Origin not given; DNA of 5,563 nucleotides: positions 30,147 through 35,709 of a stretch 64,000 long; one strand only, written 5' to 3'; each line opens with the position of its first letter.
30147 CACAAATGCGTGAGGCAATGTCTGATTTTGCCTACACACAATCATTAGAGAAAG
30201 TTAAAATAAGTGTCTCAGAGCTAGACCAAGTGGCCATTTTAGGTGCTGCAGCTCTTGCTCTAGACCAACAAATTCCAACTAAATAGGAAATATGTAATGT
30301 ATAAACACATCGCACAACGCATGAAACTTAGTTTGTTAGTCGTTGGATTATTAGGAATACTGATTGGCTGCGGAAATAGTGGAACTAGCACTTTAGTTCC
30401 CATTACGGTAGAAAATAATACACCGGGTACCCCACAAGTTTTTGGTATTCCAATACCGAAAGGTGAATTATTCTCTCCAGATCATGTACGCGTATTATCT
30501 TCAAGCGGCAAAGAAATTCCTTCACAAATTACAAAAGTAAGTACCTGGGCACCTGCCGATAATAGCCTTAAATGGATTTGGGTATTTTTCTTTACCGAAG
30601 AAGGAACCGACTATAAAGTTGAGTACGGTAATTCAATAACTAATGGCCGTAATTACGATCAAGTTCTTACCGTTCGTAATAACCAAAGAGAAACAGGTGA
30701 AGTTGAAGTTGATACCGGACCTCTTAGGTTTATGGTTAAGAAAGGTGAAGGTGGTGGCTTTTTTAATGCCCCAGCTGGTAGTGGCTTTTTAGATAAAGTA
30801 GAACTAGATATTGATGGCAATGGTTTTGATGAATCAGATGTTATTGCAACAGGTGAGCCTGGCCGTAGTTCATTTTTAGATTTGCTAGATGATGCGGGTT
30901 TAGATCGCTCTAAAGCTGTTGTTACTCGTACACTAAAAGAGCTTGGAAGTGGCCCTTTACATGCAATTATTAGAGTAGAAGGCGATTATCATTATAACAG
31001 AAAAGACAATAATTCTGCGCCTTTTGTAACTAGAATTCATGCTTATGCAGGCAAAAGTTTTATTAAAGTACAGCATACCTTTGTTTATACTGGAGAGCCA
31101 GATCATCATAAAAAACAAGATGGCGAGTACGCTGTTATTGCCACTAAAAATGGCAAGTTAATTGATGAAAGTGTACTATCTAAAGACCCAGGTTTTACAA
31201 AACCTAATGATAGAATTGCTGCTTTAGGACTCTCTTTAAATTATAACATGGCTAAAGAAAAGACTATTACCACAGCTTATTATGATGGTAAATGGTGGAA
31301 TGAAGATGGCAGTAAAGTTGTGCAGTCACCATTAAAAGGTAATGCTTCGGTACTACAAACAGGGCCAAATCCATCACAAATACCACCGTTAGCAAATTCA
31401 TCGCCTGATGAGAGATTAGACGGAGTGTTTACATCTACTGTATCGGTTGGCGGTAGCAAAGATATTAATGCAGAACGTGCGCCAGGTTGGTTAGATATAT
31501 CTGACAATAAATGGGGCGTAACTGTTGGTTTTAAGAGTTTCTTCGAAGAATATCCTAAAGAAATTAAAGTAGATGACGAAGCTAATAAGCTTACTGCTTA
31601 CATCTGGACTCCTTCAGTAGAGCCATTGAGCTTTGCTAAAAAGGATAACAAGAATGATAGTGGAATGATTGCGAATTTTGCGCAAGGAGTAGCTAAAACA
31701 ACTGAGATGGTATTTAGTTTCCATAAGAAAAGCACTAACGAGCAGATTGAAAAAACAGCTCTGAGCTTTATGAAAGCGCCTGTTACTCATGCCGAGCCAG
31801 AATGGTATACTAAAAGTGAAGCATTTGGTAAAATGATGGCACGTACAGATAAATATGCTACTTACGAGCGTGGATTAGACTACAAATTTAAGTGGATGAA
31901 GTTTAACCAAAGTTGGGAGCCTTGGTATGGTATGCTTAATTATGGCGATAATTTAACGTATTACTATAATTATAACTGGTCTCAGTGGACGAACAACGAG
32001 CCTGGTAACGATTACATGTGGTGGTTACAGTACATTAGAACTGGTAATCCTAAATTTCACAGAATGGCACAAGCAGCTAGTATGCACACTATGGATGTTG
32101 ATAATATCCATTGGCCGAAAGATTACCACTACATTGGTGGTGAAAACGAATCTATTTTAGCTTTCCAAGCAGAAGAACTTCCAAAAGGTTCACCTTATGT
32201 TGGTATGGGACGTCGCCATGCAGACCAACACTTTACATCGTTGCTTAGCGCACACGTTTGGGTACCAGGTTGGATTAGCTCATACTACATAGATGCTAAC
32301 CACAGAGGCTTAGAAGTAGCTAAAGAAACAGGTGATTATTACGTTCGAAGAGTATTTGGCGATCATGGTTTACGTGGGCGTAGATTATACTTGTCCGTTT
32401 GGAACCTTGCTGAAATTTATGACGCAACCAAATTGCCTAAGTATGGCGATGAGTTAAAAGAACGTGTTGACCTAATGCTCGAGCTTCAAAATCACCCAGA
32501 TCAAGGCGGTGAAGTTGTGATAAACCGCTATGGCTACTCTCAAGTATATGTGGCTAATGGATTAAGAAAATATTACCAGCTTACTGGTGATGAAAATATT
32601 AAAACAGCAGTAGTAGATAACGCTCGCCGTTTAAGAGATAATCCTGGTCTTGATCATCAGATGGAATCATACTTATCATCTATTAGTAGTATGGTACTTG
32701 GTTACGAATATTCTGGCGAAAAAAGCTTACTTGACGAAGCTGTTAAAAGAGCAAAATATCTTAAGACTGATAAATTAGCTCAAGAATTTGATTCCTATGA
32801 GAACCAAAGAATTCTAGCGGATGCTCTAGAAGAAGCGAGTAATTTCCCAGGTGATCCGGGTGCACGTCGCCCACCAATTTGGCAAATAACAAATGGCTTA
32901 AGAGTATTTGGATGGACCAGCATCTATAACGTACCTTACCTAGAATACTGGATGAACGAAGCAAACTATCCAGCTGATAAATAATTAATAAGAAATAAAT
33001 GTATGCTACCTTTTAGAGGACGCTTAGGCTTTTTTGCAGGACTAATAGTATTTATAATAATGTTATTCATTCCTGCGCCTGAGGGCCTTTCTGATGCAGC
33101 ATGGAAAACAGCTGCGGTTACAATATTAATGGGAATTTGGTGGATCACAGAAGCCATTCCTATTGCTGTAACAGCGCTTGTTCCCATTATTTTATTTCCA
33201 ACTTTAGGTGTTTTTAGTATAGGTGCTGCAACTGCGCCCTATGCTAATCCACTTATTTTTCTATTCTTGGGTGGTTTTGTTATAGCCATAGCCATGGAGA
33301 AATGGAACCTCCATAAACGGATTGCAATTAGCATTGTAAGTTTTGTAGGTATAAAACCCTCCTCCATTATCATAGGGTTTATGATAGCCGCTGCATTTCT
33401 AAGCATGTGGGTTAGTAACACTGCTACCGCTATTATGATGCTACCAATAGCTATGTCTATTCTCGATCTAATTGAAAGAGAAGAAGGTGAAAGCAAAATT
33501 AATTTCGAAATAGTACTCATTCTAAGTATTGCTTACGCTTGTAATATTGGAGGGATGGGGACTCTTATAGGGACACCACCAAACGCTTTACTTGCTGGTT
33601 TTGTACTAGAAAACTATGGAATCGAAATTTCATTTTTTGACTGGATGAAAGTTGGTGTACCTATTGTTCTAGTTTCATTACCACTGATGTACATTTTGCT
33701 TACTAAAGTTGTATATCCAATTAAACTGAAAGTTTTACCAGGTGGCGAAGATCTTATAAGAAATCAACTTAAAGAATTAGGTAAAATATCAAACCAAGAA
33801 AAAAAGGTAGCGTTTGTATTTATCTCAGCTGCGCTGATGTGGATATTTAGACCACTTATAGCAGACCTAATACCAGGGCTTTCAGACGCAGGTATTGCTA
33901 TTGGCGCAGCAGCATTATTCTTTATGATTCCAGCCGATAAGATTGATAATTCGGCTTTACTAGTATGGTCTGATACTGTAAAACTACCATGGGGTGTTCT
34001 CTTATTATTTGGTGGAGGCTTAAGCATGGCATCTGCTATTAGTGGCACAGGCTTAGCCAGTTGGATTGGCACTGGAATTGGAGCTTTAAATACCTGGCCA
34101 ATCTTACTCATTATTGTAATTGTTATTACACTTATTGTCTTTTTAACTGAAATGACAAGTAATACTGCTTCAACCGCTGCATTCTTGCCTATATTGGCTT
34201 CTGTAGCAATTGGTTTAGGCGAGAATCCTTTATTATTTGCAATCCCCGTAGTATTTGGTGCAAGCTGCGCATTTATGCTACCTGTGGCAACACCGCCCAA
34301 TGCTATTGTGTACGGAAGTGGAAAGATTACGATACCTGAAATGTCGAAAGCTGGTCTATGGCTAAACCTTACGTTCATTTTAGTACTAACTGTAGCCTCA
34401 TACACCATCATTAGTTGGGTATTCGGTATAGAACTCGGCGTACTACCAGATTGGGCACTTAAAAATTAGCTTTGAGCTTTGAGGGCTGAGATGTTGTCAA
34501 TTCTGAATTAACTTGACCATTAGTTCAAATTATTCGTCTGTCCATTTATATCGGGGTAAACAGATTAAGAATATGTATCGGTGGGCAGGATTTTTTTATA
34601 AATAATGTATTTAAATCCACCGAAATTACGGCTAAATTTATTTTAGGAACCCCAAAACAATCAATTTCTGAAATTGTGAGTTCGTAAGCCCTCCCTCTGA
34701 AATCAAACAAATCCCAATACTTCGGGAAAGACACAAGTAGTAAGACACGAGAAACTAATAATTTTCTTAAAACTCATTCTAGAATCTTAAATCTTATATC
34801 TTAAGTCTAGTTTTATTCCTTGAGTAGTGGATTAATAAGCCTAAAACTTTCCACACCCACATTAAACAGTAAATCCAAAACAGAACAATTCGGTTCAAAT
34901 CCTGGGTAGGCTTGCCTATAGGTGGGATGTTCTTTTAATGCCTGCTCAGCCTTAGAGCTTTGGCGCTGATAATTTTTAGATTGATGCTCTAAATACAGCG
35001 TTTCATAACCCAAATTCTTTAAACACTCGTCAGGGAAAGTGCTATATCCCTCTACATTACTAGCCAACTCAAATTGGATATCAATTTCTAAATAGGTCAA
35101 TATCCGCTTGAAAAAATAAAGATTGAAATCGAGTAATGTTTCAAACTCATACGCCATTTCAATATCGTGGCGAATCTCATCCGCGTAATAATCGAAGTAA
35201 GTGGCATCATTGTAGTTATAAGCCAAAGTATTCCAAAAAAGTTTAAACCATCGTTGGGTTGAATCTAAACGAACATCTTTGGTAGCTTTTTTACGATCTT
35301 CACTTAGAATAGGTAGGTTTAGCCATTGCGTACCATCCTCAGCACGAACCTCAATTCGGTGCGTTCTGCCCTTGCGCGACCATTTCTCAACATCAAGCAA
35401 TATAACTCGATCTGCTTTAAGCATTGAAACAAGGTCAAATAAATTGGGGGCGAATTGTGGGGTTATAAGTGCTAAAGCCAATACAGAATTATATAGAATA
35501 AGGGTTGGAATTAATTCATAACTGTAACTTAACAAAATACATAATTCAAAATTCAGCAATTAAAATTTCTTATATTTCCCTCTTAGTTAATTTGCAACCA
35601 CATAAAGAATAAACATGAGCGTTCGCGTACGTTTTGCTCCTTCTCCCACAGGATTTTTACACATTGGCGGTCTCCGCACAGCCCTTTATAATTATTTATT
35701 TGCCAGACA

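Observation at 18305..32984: ECF-sigma/FecR-controlled SusC/D locus built around extracytoplasmic de-N-acetylation, with no recognisable glycoside hydrolase or NagA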

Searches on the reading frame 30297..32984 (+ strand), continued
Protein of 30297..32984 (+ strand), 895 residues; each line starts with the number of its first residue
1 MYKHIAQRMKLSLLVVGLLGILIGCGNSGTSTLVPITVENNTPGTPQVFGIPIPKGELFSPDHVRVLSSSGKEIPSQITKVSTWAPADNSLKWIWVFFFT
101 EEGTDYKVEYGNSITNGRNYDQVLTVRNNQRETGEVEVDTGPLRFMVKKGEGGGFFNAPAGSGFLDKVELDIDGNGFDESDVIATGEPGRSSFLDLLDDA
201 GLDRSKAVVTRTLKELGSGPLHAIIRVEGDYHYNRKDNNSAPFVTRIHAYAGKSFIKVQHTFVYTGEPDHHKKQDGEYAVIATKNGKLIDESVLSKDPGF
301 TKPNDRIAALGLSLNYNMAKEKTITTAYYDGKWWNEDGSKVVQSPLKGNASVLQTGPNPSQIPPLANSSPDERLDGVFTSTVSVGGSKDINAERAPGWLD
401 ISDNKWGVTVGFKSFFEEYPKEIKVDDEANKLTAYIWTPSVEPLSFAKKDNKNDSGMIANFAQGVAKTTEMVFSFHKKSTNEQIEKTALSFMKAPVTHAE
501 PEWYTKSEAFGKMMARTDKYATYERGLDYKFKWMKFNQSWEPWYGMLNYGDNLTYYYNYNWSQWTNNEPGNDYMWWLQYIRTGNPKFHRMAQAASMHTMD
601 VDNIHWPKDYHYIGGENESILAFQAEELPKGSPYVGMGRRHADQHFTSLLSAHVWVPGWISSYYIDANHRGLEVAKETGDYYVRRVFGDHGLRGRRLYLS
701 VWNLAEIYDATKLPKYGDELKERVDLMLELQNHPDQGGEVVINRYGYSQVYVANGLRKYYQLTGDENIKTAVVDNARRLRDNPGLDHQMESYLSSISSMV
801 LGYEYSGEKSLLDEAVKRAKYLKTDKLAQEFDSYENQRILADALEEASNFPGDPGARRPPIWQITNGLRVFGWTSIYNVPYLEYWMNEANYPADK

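Call 37: search_protein_families(library=pfam, proteins=[L042:3299-4405:+, L042:4480-5304:+, L042:5363-6562:+, L051:12662-14431:+, L051:14563-15882:+, L031:12776-14698:+, L051:7423-8931:+, L038:15705-17945:+, L013:15117-17948:+, L003:15014-17260:+], max_evalue=0.0001)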
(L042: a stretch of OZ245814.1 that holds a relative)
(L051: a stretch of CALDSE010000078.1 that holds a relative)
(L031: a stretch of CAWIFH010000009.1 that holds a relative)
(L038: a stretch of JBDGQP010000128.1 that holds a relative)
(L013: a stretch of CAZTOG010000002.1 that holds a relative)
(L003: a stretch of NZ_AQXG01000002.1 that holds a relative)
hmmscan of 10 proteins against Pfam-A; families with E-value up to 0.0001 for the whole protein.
L042:3299-4405:+ (368 aa): 9 families
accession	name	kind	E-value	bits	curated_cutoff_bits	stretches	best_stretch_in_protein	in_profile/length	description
PF11138.13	DUF2911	-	3.2e-38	131.3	27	1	37-190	2-145/145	Protein of unknown function (DUF2911)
PF07719.23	TPR_2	-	1.1e-09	38.1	27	0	320-350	3-33/34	Tetratricopeptide repeat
PF13428.12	TPR_14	-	5.1e-08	33.3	23.5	0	255-283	4-32/44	Tetratricopeptide repeat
PF13424.12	TPR_12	-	5.9e-08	33.2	30.1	0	230-281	18-74/77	Tetratricopeptide repeat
PF13176.12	TPR_7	-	2.7e-07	30.6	27.9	0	259-282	6-29/36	Tetratricopeptide repeat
PF14559.12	TPR_19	-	6e-07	30.1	25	0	294-352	1-60/68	Tetratricopeptide repeat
PF00515.34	TPR_1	-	2e-05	24.7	27.8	0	259-281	8-30/34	Tetratricopeptide repeat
PF13181.12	TPR_8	-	3.8e-05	24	25.7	0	256-281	5-30/34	Tetratricopeptide repeat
PF12895.13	ANAPC3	-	4.4e-05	24.1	27.2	1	229-307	3-79/82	Anaphase-promoting complex, cyclosome, subunit 3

L042:4480-5304:+ (274 aa): 1 family
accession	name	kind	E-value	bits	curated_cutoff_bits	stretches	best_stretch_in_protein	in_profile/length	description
PF13468.12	Glyoxalase_3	-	2.6e-29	103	25.1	1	5-201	1-175/176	Glyoxalase-like domain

L042:5363-6562:+ (399 aa): 1 family
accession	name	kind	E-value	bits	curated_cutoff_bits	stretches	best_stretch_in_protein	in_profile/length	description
PF01266.30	DAO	-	3.7e-38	132.4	27.9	1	27-380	2-352/353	FAD dependent oxidoreductase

L051:12662-14431:+ (589 aa): 1 family
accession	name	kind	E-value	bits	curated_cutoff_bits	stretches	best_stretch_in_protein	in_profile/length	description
PF02652.20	Lactate_perm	-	4.7e-181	603.5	27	1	15-527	1-521/522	L-lactate permease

L051:14563-15882:+ (439 aa): 2 families
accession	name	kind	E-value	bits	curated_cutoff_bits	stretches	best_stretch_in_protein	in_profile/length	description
PF13660.11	DUF4147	-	2.1e-80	270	23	1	7-244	2-234/234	Domain of unknown function (DUF4147)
PF05161.18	MOFRL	-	7.3e-38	129.5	28.3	1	326-430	2-106/106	MOFRL family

L031:12776-14698:+ (640 aa): 2 families
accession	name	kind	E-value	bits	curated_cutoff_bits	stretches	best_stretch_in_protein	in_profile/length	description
PF01182.26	Glucosamine_iso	-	3.8e-21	76.4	27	1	26-245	6-218/225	Glucosamine-6-phosphate isomerases/6-phosphogluconolactonase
PF02585.22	PIG-L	-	6.5e-16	59.5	28.2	1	360-537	1-129/129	GlcNAc-PI de-N-acetylase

L051:7423-8931:+ (502 aa): 2 families
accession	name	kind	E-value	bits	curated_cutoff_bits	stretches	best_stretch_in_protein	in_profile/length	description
PF19051.5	GFO_IDH_MocA_C2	-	5e-21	75.8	23.3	1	217-318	7-112/254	Oxidoreductase family, C-terminal alpha/beta domain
PF01408.29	GFO_IDH_MocA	-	3.6e-14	53.9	24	1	128-203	41-115/120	Oxidoreductase family, NAD-binding Rossmann fold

L038:15705-17945:+ (746 aa): 2 families
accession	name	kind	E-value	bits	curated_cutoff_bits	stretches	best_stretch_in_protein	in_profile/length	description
PF19313.5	DUF5916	-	1.8e-17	63.8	22.6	1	271-352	19-95/572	Domain of unknown function (DUF5916)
PF06452.16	CBM9_1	-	1.3e-06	28.9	23.4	1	45-201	2-146/185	Carbohydrate family 9 binding domain-like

L013:15117-17948:+ (943 aa): 3 families
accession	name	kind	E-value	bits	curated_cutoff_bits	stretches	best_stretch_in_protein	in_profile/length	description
PF05359.17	DUF748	-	4.3e-13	48.7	50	1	3-187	13-185/1037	Domain of Unknown Function (DUF748)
PF05170.20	AsmA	-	6.6e-13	48.8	29.8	1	1-214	1-197/607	AsmA family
PF13116.12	YhdP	-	1.2e-10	40.5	46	1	338-551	671-890/1224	YhdP protein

L003:15014-17260:+ (748 aa): 7 families
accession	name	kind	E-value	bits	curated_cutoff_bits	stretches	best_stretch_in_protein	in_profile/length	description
PF13328.12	HD_4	-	9.2e-42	142.9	27.2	1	47-196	1-155/156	HD domain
PF04607.23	RelA_SpoT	-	1.3e-39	135.4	27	1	256-368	1-111/113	Region found in RelA / SpoT proteins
PF02824.27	TGS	-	2.4e-22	79.2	22.2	1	411-470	1-60/60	TGS domain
PF13291.12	ACT_4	-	6.7e-18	65.6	27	1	671-746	4-80/80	ACT domain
PF19296.4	RelA_AH_RIS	-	4.3e-13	50.2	23.8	1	484-642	4-169/185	RelA/SpoT, AH and RIS domains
PF01966.28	HD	-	8.6e-08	32.9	22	1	66-165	1-116/116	HD domain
PF22629.2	ACT_AHAS_ss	-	6.4e-05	23.5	27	0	677-741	2-65/67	AHAS small subunit-like ACT domain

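Call 41: search_protein_families(library=ncbifam, proteins=[L080:21171-22427:+, L052:6410-7648:+, L080:18583-21084:+, L051:12662-14431:+, L051:14563-15882:+, L042:5363-6562:+, L042:4480-5304:+], max_evalue=0.00001)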
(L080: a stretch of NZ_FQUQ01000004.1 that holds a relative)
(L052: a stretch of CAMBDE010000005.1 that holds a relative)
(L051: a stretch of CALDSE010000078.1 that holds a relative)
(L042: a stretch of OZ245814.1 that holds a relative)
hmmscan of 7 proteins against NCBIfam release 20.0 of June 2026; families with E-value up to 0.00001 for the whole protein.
L080:21171-22427:+ (418 aa): 4 families
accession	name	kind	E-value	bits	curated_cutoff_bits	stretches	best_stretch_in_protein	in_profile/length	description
NF002461.0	PRK01663.1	subfamily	6.9e-163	542.6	513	1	3-411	4-417/428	C4-dicarboxylate transporter DctA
NF009587.0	PRK13027.1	subfamily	2.9e-134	448.2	570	1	3-413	4-420/442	C4-dicarboxylate transporter DctA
NF008440.0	PRK11283.1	equivalog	5.3e-100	335.2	638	1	4-405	4-421/437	glutamate/aspartate:proton symporter GltP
NF010151.0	PRK13628.1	equivalog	1.9e-25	89.7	308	1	5-347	13-349/407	serine/threonine transporter SstT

L052:6410-7648:+ (412 aa): 4 families
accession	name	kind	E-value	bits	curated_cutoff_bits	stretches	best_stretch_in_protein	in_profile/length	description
NF002461.0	PRK01663.1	subfamily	9.1e-170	565.3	513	1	2-410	4-414/428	C4-dicarboxylate transporter DctA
NF009587.0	PRK13027.1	subfamily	2.4e-143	478.1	570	1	2-410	4-415/442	C4-dicarboxylate transporter DctA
NF008440.0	PRK11283.1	equivalog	7e-99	331.5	638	1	3-404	3-418/437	glutamate/aspartate:proton symporter GltP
NF010151.0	PRK13628.1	equivalog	1.8e-21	76.6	308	1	7-357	16-359/407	serine/threonine transporter SstT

L080:18583-21084:+ (833 aa): 2 families
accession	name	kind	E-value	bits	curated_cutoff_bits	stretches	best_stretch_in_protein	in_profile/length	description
TIGR03446.1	mycothiol_Mca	equivalog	2.9e-12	46.8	277.15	1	53-215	5-175/283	mycothiol conjugate amidase Mca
TIGR04000.1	thiol_BshB2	equivalog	1.6e-06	27.9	195.25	1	51-181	3-128/217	bacillithiol biosynthesis deacetylase BshB2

L051:12662-14431:+ (589 aa): 3 families
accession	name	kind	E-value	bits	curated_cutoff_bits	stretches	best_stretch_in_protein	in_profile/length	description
NF007740.0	PRK10420.1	equivalog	2.9e-187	623.7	918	1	3-537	4-551/551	L-lactate permease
TIGR00795.1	lctP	subfamily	9.1e-175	582.5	341.15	1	15-530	7-530/530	lactate permease LctP family transporter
NF007249.0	PRK09695.1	equivalog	2.6e-168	561.2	1121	1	3-533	4-555/560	glycolate permease GlcA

L051:14563-15882:+ (439 aa): 2 families
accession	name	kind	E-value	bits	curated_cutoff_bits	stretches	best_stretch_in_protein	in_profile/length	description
NF041176.1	GlyK_Thmprot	equivalog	1.2e-68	232.3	550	1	18-434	8-394/397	glycerate 2-kinase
NF040791.1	gly_kin_Thpl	equivalog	2.7e-68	231.1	670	1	26-433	24-409/410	glycerate 2-kinase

L042:5363-6562:+ (399 aa): 4 families
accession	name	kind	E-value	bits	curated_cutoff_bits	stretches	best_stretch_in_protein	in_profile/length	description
NF008425.0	PRK11259.1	equivalog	3.1e-69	233.7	257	1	26-385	6-361/377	N-methyl-L-tryptophan oxidase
TIGR01377.1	soxA_mon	subfamily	2.1e-48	165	479.65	1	28-380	4-356/381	amino oxidase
TIGR02352.1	thiamin_ThiO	equivalog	8.8e-11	41.5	250.8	1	27-384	1-349/351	glycine oxidase ThiO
TIGR03364.1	HpnW_proposed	hypoth_equivalog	1e-06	28.1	285.1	0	27-236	3-206/365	TIGR03364 family FAD-dependent oxidoreductase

L042:4480-5304:+ (274 aa): 0 families

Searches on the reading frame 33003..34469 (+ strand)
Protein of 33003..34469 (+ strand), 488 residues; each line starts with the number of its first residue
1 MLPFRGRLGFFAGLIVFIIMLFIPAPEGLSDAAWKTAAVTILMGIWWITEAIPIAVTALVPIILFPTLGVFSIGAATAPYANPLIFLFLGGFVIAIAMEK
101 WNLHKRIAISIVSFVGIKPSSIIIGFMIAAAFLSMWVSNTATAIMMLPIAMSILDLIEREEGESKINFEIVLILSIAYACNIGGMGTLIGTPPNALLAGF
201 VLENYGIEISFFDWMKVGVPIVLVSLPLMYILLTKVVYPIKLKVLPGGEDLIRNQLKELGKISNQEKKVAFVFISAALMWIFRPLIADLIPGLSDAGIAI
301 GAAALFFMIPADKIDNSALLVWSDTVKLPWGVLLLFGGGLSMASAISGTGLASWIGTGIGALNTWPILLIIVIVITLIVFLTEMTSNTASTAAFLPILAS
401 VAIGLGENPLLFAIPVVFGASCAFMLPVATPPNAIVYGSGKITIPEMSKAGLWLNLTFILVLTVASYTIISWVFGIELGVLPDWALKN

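Call 4: search_protein_families(library=pfam, proteins=[window:33003-34469:+], max_evalue=0.01)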
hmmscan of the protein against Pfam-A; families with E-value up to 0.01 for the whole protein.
window:33003-34469:+ (488 aa): 2 families
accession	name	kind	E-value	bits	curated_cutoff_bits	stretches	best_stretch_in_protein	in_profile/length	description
PF00939.25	Na_sulph_symp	-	9.1e-81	272.7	27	1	11-468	8-464/472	Sodium:sulfate symporter transmembrane region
PF03600.22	CitMHS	-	5.4e-56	190.5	31.9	2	45-413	2-332/336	Citrate transporter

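Call 5: search_protein_families(library=ncbifam, proteins=[window:33003-34469:+], max_evalue=0.001)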
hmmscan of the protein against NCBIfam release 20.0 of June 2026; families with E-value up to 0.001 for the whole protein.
window:33003-34469:+ (488 aa): 2 families
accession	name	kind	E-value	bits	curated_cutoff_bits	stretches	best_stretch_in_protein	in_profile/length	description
TIGR00785.1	dass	subfamily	2.2e-97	326.5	198.6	1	24-467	1-441/444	DASS family sodium-coupled anion symporter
NF040989.1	MamN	equivalog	2.3e-06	26.6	500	1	45-424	19-374/437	magnetosome biogenesis transporter MamN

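Call 47: search_solved_structures(query=window:33003-34469:+, max_evalue=0.001)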
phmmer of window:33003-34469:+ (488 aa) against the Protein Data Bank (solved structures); distinct sequences matched with E-value up to 0.001: 15.
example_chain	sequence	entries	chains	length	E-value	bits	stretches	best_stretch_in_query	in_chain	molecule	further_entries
8uvc_A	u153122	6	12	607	2.5e-75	257.5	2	158-485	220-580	Na(+)/dicarboxylate cotransporter 3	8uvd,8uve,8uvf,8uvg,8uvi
8w6c_A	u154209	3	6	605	5.9e-74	253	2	14-166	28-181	Solute carrier family 13 member 2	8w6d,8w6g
30ut_A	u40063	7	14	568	8.1e-72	245.9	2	167-485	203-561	Na(+)/citrate cotransporter | Solute carrier family 13 member 5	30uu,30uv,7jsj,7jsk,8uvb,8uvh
4f35_D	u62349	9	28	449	5.9e-69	236.5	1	41-465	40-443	Transporter, NadC family | DASS family sodium-coupled anion symporter | VcINDY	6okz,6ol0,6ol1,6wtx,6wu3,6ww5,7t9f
9n5n_A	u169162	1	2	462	6.5e-69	236.4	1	41-465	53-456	Transporter, NadC family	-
5ul7_A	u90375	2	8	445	1e-68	235.7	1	41-465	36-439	Transporter, NadC family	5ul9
5uld_A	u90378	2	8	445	1.5e-67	231.9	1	41-465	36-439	Transporter, NadC family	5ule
8w6h_A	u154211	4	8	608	4.1e-65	223.8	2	173-485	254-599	Solute carrier family 13 member 1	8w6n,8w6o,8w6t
8y5u_A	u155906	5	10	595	7.2e-65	223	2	173-485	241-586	Solute carrier family 13 member 1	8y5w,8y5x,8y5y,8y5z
8zkw_A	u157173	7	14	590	4.3e-58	200.7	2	11-169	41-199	Protein I'm not dead yet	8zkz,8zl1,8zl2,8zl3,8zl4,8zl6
8r33_A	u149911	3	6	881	8.9e-20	74.3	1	25-421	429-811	PHO90 isoform 1 | Low-affinity phosphate transporter PHO90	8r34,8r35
6wtw_A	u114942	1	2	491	1.3e-13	54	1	9-465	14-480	DASS family sodium-coupled anion symporter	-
6wu1_A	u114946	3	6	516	1.5e-13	53.8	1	9-465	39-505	DASS family sodium-coupled anion symporter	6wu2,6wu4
9mcr_A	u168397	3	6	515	3.3e-08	36.2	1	11-460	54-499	Dicarboxylate transporter 1, chloroplastic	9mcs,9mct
9mcu_A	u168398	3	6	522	4.6e-08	35.7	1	17-454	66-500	Dicarboxylate transporter 2.1, chloroplastic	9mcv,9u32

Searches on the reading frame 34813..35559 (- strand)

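Call 4: search_protein_families(library=pfam, proteins=[window:34813-35559:-], max_evalue=0.01)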
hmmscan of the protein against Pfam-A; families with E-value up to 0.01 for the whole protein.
window:34813-35559:- (248 aa): 1 family
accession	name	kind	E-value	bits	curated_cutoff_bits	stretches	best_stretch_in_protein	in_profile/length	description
PF08889.16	WbqC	-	4.1e-34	118.8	21.3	1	34-239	2-216/218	WbqC-like protein family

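Call 65: search_protein_families(library=ncbifam, proteins=[window:34813-35559:-], max_evalue=0.00001)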
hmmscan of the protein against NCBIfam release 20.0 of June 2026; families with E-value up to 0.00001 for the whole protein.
window:34813-35559:- (248 aa): 0 families
